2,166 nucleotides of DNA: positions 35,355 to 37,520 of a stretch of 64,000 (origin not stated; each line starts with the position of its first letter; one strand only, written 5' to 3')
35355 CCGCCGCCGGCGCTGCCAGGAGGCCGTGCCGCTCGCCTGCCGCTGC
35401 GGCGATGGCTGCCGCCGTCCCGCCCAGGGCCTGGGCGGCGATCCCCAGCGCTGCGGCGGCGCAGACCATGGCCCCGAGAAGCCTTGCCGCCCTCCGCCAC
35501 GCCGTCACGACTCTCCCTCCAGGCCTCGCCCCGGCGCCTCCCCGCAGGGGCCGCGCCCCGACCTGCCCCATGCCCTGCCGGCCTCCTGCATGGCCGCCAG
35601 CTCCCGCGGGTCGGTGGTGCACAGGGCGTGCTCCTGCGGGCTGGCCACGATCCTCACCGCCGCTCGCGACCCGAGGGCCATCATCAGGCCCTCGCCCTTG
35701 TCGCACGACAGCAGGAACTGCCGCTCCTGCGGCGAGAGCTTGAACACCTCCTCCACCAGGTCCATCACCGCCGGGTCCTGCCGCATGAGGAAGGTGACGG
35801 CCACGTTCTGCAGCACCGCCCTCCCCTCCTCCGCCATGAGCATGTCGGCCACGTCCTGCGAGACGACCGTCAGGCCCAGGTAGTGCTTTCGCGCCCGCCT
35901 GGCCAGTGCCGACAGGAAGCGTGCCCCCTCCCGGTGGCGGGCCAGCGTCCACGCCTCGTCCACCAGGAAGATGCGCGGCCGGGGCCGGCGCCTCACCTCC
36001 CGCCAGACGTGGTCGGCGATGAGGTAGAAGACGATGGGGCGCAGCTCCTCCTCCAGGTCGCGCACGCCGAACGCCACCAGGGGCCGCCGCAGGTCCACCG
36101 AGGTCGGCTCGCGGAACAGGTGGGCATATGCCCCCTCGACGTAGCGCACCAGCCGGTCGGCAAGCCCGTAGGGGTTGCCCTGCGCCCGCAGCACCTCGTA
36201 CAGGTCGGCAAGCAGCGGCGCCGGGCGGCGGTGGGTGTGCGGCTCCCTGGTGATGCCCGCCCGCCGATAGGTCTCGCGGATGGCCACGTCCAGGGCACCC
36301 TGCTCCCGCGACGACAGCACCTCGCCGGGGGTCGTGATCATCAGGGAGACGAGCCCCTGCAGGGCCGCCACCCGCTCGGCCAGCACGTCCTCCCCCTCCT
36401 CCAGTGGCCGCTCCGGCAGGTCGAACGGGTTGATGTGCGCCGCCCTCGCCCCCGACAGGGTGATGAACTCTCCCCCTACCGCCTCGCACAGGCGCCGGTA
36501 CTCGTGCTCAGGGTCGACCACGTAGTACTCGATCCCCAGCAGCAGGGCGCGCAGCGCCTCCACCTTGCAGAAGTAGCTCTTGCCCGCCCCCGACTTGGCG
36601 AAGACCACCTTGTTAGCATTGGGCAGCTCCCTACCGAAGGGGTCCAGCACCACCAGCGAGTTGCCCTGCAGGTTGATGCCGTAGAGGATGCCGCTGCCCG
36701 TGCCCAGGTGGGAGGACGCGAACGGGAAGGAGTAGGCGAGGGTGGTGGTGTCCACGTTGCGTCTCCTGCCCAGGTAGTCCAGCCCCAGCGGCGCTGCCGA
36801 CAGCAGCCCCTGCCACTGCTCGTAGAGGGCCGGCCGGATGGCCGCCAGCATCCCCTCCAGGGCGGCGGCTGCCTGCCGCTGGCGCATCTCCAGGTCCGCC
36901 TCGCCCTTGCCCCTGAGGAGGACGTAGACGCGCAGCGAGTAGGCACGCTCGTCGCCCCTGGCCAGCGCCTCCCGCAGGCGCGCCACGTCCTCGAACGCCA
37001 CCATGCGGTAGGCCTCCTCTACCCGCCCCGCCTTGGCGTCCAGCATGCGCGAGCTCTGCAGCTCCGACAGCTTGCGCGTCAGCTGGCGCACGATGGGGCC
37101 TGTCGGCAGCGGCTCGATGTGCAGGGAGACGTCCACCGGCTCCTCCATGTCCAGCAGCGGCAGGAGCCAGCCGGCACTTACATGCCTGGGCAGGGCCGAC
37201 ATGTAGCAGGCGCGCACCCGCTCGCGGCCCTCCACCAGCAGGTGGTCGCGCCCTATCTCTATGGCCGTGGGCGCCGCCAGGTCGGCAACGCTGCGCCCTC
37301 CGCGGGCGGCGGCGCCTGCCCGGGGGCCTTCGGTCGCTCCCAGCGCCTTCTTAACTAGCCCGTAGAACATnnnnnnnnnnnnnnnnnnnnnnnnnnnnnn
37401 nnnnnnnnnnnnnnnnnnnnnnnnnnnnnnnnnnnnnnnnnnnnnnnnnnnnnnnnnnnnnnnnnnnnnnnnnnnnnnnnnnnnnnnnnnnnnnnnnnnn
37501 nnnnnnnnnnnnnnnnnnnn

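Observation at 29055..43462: Complete FATA-type (monoderm) conjugative T4SS with VirB2-like pilin and TcpC-like component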

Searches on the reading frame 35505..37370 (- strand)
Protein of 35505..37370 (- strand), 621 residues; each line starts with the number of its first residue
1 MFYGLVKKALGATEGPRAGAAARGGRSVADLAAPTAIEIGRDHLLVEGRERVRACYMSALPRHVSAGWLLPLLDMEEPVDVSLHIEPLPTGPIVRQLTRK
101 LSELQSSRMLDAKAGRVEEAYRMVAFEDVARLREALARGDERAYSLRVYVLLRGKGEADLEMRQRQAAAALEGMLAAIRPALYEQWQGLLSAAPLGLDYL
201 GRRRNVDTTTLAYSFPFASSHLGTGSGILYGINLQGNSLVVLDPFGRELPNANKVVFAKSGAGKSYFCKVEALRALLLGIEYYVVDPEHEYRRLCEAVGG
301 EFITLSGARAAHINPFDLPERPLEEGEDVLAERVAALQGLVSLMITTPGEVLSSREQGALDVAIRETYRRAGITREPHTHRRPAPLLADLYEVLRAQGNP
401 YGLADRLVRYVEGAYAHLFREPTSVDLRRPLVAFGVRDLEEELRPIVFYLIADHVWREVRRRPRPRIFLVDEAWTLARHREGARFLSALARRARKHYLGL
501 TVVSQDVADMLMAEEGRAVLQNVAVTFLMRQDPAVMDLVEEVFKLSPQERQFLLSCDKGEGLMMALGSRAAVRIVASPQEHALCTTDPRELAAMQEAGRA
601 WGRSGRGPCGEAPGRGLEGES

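Call 6: search_protein_families(library=pfam, max_evalue=0.01, proteins=[window:35505-37370:-])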
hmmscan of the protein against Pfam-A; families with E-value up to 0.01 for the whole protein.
window:35505-37370:- (621 aa): 3 families
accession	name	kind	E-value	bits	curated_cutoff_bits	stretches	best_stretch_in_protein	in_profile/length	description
PF19044.6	P-loop_TraG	-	4e-20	72.3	25.8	2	250-370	28-143/413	TraG P-loop domain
PF12846.13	AAA_10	-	2.1e-09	37.4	27.5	1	465-534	241-307/362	AAA-like domain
PF01935.23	DUF87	-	0.0099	16.4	23.2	0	256-321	28-95/220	Helicase HerA, central domain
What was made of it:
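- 35505..37370 (-): VirB4 ATPase (621 aa). Pfam P-loop_TraG at 4e-20 and AAA_10 at 2.1e-9 (call 6).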

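Call 12: search_dna_similar(query=window:35505-37370:-, collection=plasmids, mode=protein, max_rows=25)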
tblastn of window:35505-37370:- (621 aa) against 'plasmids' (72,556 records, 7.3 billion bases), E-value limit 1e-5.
Records with a match: 3444; places in all: 3519; records where one place covers at least 80% of the query: 1022.
Best place of each record, by identity: <60% 3444.
By first word of the organism name: Bacillus 442; Klebsiella 315; Acinetobacter 249; Enterococcus 186; Staphylococcus 175; Escherichia 168; Citrobacter 122; Salmonella 120; Vibrio 117; Providencia 98; and 235 more.
By predicted mobility (MOB-suite, as given by PLSDB): conjugative 2326; non-mobilizable 837; mobilizable 281.
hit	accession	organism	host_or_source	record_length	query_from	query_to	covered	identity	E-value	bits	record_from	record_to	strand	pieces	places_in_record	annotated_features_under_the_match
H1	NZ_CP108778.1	Embleya sp. NBC_00896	-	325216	57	592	86%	40.3%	4e-94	324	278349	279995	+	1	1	ATP-binding protein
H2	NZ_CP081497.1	Streptomyces sp. BHT-5-2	whole organism,plant soil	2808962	30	595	91%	37.8%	2e-92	320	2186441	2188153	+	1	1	none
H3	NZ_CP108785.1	Embleya sp. NBC_00888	-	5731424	34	586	89%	38.1%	8e-83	291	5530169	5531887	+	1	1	none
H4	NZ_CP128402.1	Candidatus Chlorohelix allophototropha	Single colony of Candidatus Chlorohelix ...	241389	30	588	90%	33.9%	3e-73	263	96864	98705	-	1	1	DUF87 domain-containing protein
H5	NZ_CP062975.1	Pontibacillus sp. ALD_SL1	mangrove mud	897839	28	596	92%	32.4%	2e-89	311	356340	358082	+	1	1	VirB4-like conjugal transfer ATPase, CD1110 family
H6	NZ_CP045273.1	Priestia megaterium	pure culture,Paper surface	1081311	28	594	91%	31.4%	1e-41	297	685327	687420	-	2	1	none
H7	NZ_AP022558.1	Geobacillus subterraneus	-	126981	27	584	90%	31.0%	1e-61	229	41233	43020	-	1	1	DUF87 domain-containing protein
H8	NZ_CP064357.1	Miltoncostaea oceani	pure culture,marine sediment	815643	31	608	93%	29.3%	2e-55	211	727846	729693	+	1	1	DUF87 domain-containing protein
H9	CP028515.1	Carboxydocella thermautotrophica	environmental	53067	30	591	90%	29.1%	1e-50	197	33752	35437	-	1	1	hypothetical protein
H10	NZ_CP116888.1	Aneurinibacillus sp. Ricciae_BoGa-3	whole organism,Plant material,Lab grown ...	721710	27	572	88%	29.7%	1e-60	226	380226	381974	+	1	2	DUF87 domain-containing protein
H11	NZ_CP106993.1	Paenibacillus thiaminolyticus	mixed culture,sour bamboo shoots sample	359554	27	585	90%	28.6%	9e-59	221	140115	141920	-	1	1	DUF87 domain-containing protein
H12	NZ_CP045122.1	Rubrobacter marinus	single pure culture,marine sediment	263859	28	606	93%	27.5%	2e-44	177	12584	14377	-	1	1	ATP-binding protein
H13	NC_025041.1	Sulfobacillus thermotolerans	-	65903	27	587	90%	27.7%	6e-40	164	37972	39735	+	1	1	conjugal transfer protein TraC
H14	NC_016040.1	Sulfobacillus thermotolerans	-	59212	27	587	90%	27.5%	1e-40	166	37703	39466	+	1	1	VirB4-like type IV secretory system protein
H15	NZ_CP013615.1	Clostridium perfringens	canine,Pure culture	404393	27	572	88%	28.3%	4e-58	219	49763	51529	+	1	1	DUF87 domain-containing protein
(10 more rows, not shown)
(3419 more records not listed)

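Call 13: find_encoding_contigs(protein=window:35505-37370:-, flank=10000, max_places=6)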
Protein window:35505-37370:- (621 aa): 2 contigs read that carry it; 2 places shown.
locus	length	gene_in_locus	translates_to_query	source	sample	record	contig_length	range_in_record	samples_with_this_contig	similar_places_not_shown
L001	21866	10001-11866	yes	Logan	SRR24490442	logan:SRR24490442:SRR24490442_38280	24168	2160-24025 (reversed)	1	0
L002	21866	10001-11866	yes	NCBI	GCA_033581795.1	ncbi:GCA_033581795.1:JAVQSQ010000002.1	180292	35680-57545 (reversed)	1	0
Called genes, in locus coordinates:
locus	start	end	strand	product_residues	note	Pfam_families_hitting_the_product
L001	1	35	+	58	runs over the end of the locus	?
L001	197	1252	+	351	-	PF02643:DUF192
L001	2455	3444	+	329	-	PF17989:ALP_N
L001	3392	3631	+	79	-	-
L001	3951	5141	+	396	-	PF19590:TrbL_3 (weak), PF19597:TrbL_4 (weak)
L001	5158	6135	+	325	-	PF01464:SLT, PF13406:SLT_2, PF01551:Peptidase_M23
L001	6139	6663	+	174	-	-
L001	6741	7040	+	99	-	PF18895:T4SS_pilin (weak)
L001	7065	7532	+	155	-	PF12666:PrgI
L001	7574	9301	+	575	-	-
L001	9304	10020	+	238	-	PF26593:TraC-like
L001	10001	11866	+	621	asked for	PF12846:AAA_10 (faint), PF19044:P-loop_TraG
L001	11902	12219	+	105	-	-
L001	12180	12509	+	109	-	-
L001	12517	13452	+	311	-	-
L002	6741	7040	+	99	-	PF18895:T4SS_pilin (weak)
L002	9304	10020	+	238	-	PF26593:TraC-like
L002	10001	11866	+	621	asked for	PF12846:AAA_10 (faint), PF19044:P-loop_TraG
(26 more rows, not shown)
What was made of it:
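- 37351..38067 (-): TrsD/TraC-like protein (238 aa) that always precedes VirB4. Precomputed Pfam PF26593 TraC-like (call 13).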

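Call 34: get_annotated_region(hit=H1, flank=12000)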
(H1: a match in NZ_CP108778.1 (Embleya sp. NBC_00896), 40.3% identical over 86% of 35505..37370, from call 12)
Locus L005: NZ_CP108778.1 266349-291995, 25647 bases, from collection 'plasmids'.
description: Embleya sp. NBC_00896 plasmid unnamed2, complete sequence
organism: Embleya sp. NBC_00896 (NCBI taxid 2975961)
taxonomy: Bacteria; Actinomycetota; Actinomycetes; Kitasatosporales; Streptomycetaceae; Embleya; Embleya sp. NBC 00896
host: -; source: -; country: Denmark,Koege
typing (MOB-suite, as given by PLSDB): non-mobilizable
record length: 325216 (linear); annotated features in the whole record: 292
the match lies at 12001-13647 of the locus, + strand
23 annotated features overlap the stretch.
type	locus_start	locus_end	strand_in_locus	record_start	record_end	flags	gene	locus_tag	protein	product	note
CDS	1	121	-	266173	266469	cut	-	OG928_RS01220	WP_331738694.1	helix-turn-helix domain-containing protein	-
CDS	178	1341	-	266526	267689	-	-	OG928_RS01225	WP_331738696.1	DNA cytosine methyltransferase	-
CDS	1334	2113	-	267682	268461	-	-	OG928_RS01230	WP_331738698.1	hypothetical protein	-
CDS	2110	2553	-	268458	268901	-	-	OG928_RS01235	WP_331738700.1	hypothetical protein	-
CDS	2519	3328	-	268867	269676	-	-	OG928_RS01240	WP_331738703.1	DNA cytosine methyltransferase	-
CDS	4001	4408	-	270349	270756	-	-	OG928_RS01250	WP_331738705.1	hypothetical protein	-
CDS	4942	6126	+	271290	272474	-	-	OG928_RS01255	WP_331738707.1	3'-5' exonuclease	-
CDS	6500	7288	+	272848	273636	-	-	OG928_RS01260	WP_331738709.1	hypothetical protein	-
CDS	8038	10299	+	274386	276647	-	-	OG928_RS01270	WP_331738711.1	hypothetical protein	-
CDS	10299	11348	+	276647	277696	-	-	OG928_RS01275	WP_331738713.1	PrgI family protein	-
CDS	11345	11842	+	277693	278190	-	-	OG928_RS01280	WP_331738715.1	XF1762 family protein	-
CDS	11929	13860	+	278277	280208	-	-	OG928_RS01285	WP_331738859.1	ATP-binding protein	-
CDS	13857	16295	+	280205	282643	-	-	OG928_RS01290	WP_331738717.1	type IV secretory system conjugative DNA transfer family protein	-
CDS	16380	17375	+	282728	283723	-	-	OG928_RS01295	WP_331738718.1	replication-relaxation family protein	-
CDS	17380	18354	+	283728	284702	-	-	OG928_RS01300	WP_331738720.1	NlpC/P60 family protein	-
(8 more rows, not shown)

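Call 35: get_annotated_region(hit=H4, flank=12000)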
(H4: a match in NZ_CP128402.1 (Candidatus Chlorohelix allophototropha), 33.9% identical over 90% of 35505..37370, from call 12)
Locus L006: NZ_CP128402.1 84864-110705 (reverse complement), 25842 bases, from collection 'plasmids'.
description: Candidatus Chlorohelix allophototropha isolate L227-S17 plasmid unnamed2, complete sequence
organism: Candidatus Chlorohelix allophototropha (NCBI taxid 3003348)
taxonomy: Bacteria; Chloroflexota; Chloroflexia; Candidatus Chloroheliales; Candidatus Chloroheliaceae; Candidatus Chlorohelix; Candidatus Chlorohelix allophototropha
host: -; source: Single colony of Candidatus Chlorohelix allophototropha from a non-axenic enrichment (subculture 19.9); ...; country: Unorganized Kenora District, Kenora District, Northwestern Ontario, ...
typing (MOB-suite, as given by PLSDB): non-mobilizable
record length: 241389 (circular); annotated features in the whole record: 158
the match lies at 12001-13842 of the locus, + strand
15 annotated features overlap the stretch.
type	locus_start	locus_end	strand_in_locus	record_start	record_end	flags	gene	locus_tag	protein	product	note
CDS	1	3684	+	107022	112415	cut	-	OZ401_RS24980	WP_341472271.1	FtsK/SpoIIIE domain-containing protein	-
CDS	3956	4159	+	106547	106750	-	-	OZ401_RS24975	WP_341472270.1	transposase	GO:0006313 - DNA transposition [Evidence IEA]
CDS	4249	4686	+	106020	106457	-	-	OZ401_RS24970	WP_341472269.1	IS3 family transposase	-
CDS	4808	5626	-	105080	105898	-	istB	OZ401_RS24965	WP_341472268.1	IS21-like element helper ATPase IstB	-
CDS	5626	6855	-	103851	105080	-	istA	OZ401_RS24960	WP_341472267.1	IS21 family transposase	-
CDS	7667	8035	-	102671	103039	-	-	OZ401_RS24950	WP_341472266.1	BRO family protein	-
CDS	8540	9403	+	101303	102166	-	-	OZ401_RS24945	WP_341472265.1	PEGA domain-containing protein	-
CDS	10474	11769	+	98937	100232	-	-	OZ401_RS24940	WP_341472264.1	hypothetical protein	-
CDS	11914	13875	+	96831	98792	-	-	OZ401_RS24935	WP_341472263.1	DUF87 domain-containing protein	-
CDS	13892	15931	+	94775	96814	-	-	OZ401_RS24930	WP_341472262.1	hypothetical protein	-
CDS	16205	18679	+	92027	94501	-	-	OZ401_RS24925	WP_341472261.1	hypothetical protein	-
CDS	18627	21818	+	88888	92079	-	-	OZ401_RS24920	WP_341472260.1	hypothetical protein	-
CDS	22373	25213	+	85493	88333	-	-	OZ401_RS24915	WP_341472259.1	DUF3854 domain-containing protein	-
CDS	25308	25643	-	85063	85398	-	-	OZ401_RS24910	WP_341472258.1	hypothetical protein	-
CDS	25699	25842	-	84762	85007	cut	-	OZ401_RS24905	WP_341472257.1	hypothetical protein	-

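Call 36: find_homologous_proteins(query=window:35505-37370:-, max_evalue=1e-20)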
Query window:35505-37370:- (621 aa): 2114 proteins with E <= 1e-20 among 8000 candidates; the best 120 are listed.
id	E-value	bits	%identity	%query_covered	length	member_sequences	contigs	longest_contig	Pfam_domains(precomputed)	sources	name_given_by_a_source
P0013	0.0e+0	1370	100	100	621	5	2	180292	PF19044.7,PF12846.14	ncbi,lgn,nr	ncbi:hypothetical protein HRbin24_00040 [bacterium HR24]|nr:conjugal transfer protein TraC [Chlorofl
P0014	0.0e+0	1161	85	96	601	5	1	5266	PF19044.7,PF12846.14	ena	-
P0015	0.0e+0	1132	85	96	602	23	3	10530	PF19044.7,PF12846.14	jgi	-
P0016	0.0e+0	1104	83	96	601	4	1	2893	PF19044.7,PF12846.14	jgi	-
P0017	2.6e-217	741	58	95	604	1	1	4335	PF19044.7,PF12846.14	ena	-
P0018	9.1e-216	736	59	92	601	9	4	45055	PF19044.7,PF12846.14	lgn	-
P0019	1.1e-215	736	60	93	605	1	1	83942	PF19044.7,PF12846.14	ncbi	-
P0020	3.7e-215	734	59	92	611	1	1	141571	PF19044.7,PF12846.14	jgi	jgi:type IV secretory pathway VirB4 component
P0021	4.1e-215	734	59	94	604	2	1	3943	PF19044.7,PF12846.14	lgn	-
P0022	4.3e-215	734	59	92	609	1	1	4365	PF19044.7,PF12846.14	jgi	jgi:type IV secretory pathway VirB4 component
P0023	4.9e-215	733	59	94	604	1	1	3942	PF19044.7,PF12846.14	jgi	-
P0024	7.7e-215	733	59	92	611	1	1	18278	PF19044.7,PF12846.14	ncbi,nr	ncbi:MAG: conjugal transfer protein TraC [Dehalococcoidia bacterium]|nr:conjugal transfer protein Tr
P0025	1.5e-214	732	59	94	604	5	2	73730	PF19044.7,PF12846.14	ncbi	-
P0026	1.8e-214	732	59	92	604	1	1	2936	PF19044.7,PF12846.14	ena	-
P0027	3.9e-214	730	58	94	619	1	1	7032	PF19044.7,PF12846.14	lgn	-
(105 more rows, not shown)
